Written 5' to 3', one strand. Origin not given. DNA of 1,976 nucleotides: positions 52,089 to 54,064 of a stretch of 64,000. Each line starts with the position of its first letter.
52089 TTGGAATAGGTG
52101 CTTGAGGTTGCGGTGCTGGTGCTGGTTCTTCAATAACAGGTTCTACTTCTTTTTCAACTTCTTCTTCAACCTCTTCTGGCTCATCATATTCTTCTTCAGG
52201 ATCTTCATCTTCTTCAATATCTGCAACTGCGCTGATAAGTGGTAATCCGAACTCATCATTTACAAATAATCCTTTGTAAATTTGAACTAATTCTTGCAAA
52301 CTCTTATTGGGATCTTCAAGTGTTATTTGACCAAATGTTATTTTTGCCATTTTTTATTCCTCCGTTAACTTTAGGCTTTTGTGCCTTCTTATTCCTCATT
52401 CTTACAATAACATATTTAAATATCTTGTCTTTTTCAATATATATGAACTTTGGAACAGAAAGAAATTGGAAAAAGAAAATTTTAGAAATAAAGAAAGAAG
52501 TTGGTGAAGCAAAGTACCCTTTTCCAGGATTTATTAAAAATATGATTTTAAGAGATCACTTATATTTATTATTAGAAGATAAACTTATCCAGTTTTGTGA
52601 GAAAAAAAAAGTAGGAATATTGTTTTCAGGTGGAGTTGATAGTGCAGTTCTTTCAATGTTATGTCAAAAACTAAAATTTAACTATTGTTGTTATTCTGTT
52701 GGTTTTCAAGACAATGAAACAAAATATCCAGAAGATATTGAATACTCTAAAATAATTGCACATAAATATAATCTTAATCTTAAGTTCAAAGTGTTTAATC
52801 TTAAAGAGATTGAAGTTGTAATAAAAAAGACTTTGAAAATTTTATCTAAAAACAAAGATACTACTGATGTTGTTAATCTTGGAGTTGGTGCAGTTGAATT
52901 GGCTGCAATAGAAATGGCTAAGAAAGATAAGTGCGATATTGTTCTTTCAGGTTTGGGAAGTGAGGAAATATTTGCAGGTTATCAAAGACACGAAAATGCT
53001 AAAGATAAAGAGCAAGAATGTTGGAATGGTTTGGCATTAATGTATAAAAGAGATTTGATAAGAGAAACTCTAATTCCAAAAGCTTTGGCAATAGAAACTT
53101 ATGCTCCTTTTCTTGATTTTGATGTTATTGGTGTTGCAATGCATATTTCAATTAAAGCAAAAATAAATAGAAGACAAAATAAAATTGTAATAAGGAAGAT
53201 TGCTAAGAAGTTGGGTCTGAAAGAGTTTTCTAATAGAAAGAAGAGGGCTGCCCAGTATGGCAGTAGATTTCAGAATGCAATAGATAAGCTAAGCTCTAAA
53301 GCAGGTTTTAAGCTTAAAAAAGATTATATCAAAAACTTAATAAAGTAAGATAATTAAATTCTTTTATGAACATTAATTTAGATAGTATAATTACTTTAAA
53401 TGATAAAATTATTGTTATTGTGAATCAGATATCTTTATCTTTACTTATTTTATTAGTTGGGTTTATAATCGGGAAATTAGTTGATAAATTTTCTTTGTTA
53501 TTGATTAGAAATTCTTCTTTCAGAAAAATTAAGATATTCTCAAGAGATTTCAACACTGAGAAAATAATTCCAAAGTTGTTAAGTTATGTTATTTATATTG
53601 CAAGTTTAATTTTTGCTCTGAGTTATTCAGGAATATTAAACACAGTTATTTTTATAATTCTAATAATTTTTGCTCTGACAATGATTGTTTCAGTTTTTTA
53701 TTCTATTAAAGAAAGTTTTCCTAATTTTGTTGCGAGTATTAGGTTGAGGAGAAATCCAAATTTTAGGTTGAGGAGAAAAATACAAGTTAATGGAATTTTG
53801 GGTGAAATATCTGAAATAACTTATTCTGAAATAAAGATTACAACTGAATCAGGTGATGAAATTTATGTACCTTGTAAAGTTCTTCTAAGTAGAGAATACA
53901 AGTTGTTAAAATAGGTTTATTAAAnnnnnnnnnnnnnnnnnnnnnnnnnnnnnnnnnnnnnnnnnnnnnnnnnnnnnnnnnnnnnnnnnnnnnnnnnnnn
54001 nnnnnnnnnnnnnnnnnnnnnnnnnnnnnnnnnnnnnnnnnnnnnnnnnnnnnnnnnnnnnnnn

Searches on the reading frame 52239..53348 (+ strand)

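Call 39: search_protein_families(library=pfam, proteins=[window:52239-53348:+], max_evalue=0.01)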
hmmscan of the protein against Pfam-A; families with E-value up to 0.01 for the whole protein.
window:52239-53348:+ (369 aa): 6 families
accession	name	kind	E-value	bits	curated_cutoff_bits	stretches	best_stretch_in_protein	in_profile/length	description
PF00733.27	Asn_synthase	-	8.6e-27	95.1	21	2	122-255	17-142/354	Asparagine synthase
PF01507.26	PAPS_reduct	-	2.9e-06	27.9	22.5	1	127-259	4-119/175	Phosphoadenosine phosphosulfate reductase domain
PF02540.23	NAD_synthase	-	4.5e-05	23.1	21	1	117-248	13-137/242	NAD synthase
PF06508.19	QueC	-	0.0029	17.6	22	1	127-199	4-71/210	Queuosine biosynthesis protein QueC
PF02568.20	ThiI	-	0.0046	17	20.5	0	124-238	5-115/197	Thiamine biosynthesis protein (ThiI)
PF03054.22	tRNA_Me_trans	-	0.0081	16.3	20.6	0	123-199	1-85/202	tRNA methyl transferase HUP domain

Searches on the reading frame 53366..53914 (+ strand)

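Call 39: search_protein_families(library=pfam, proteins=[window:53366-53914:+], max_evalue=0.01)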
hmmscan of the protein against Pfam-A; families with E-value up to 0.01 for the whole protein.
window:53366-53914:+ (182 aa): 1 family
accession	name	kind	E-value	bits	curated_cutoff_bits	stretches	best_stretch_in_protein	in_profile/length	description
PF00924.24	MS_channel_2nd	-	0.00014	22.3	20.2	1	117-175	2-60/68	Mechanosensitive ion channel, beta-domain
